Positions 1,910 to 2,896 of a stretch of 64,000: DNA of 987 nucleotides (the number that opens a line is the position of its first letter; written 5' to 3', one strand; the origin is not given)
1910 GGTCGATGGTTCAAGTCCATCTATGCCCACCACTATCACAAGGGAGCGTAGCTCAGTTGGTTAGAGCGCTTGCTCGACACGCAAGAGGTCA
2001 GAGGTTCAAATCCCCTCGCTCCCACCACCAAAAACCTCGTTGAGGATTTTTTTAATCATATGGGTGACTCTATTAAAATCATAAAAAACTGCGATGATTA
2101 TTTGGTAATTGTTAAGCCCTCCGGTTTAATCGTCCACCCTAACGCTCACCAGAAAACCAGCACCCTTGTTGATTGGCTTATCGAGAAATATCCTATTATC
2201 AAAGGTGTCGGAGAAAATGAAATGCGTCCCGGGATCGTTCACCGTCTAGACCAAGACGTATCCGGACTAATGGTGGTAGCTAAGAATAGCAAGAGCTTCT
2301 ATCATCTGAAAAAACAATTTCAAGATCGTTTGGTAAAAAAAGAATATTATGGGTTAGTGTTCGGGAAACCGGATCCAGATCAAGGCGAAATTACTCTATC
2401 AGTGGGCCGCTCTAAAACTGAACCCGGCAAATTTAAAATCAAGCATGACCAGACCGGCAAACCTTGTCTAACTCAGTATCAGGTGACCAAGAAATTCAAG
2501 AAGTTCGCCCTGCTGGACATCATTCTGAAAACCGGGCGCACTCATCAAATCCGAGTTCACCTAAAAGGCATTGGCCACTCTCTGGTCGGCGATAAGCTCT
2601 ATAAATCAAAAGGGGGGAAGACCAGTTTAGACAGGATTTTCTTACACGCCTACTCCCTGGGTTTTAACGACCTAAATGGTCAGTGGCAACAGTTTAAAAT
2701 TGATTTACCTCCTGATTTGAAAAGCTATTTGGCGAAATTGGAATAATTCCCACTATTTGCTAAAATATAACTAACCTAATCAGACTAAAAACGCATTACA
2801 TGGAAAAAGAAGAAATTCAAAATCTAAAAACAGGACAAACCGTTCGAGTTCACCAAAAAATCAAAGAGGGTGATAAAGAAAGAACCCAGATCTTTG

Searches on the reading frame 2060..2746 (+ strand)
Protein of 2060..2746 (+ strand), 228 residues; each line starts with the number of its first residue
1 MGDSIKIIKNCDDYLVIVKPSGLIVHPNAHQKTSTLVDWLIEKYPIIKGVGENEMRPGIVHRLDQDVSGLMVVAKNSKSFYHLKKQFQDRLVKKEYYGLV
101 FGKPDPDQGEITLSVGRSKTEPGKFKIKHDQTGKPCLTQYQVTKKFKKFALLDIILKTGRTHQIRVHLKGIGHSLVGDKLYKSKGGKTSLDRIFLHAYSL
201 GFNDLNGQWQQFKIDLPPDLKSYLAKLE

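Call 81: search_protein_families(library=pfam, max_evalue=1e-8, proteins=[window:2060-2746:+])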
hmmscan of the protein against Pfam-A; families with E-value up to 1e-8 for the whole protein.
window:2060-2746:+ (228 aa): 1 family
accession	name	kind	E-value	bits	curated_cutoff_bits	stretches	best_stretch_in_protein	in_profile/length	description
PF00849.27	PseudoU_synth_2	-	2e-32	112.9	26.8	1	13-168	1-150/152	RNA pseudouridylate synthase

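Call 87: find_homologous_proteins(query=window:2060-2743:+, max_evalue=1e-30)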
Query window:2060-2743:+ (228 aa): 5741 proteins with E <= 1e-30 among 8000 candidates; the best 120 are listed.
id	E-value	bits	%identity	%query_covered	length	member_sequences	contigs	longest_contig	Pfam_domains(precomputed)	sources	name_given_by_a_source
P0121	7.3e-150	515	100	100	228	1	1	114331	PF00849.28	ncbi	ncbi:MAG: RluA family pseudouridine synthase [Patescibacteria group bacterium]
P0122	2.4e-105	369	73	98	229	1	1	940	PF00849.28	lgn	-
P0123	8.5e-103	361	70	100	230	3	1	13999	PF00849.28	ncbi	-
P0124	6.1e-98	345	68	98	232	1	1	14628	PF00849.28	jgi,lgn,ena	-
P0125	2.3e-92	327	68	99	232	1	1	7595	PF00849.28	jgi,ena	-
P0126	2.8e-71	258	55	96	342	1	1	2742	PF00849.28,PF01479.31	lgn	-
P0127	7.2e-68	247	53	97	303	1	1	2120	PF00849.28,PF01479.31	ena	-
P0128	1.6e-67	246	55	96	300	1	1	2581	PF00849.28,PF01479.31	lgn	-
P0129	7.4e-67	244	52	97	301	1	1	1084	PF00849.28,PF01479.31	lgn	-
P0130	1.5e-66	243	56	94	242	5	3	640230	PF00849.28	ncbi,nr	ncbi:MAG: RNA pseudouridine synthase [Patescibacteria group bacterium]|nr:RNA pseudouridine synthase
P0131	1.4e-65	239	54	99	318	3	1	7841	PF00849.28,PF01479.31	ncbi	-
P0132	1.9e-65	239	51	98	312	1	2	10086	PF00849.28,PF01479.31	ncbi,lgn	ncbi:MAG: RluA family pseudouridine synthase [bacterium]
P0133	1.9e-65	239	54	98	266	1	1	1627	PF00849.28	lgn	-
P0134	4.5e-65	238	50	100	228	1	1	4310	PF00849.28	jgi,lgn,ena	-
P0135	6.7e-65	237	50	98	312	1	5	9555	PF00849.28,PF01479.31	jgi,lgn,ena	-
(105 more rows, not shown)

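Call 88: find_encoding_contigs(protein=P0123, flank=2500, max_places=2)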
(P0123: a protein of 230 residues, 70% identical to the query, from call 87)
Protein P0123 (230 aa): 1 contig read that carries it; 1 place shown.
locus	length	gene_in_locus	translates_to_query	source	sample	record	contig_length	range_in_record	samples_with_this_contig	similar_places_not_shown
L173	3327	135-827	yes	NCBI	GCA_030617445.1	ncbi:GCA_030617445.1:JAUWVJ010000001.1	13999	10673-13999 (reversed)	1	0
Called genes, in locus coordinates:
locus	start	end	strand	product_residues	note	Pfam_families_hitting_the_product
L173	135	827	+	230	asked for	PF00849:PseudoU_synth_2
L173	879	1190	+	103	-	PF01245:Ribosomal_L19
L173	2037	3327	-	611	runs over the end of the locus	PF01510:Amidase_2, PF16158:N_BRCA1_IG (faint)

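Call 89: find_encoding_contigs(protein=P0124, flank=2500, max_places=2)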
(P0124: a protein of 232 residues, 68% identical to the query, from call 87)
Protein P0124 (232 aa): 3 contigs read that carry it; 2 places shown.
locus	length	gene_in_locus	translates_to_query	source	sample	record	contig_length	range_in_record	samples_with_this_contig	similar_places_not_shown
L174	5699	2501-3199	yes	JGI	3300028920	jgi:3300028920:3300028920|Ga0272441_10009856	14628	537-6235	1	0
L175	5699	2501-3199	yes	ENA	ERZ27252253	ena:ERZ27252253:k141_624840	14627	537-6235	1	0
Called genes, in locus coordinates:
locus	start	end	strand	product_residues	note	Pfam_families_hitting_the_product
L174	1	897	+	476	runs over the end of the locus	?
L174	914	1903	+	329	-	PF24400:DUF7544 (weak)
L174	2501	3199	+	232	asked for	PF00849:PseudoU_synth_2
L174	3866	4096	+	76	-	-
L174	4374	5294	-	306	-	-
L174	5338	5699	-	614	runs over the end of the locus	PF01510:Amidase_2, PF16158:N_BRCA1_IG (faint)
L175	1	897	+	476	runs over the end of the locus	?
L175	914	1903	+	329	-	PF24400:DUF7544 (weak)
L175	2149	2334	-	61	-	-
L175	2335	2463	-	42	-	-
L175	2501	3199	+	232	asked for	PF00849:PseudoU_synth_2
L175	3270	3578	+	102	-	PF01245:Ribosomal_L19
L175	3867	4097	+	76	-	-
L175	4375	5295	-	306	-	-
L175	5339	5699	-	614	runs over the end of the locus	PF01510:Amidase_2, PF16158:N_BRCA1_IG (faint)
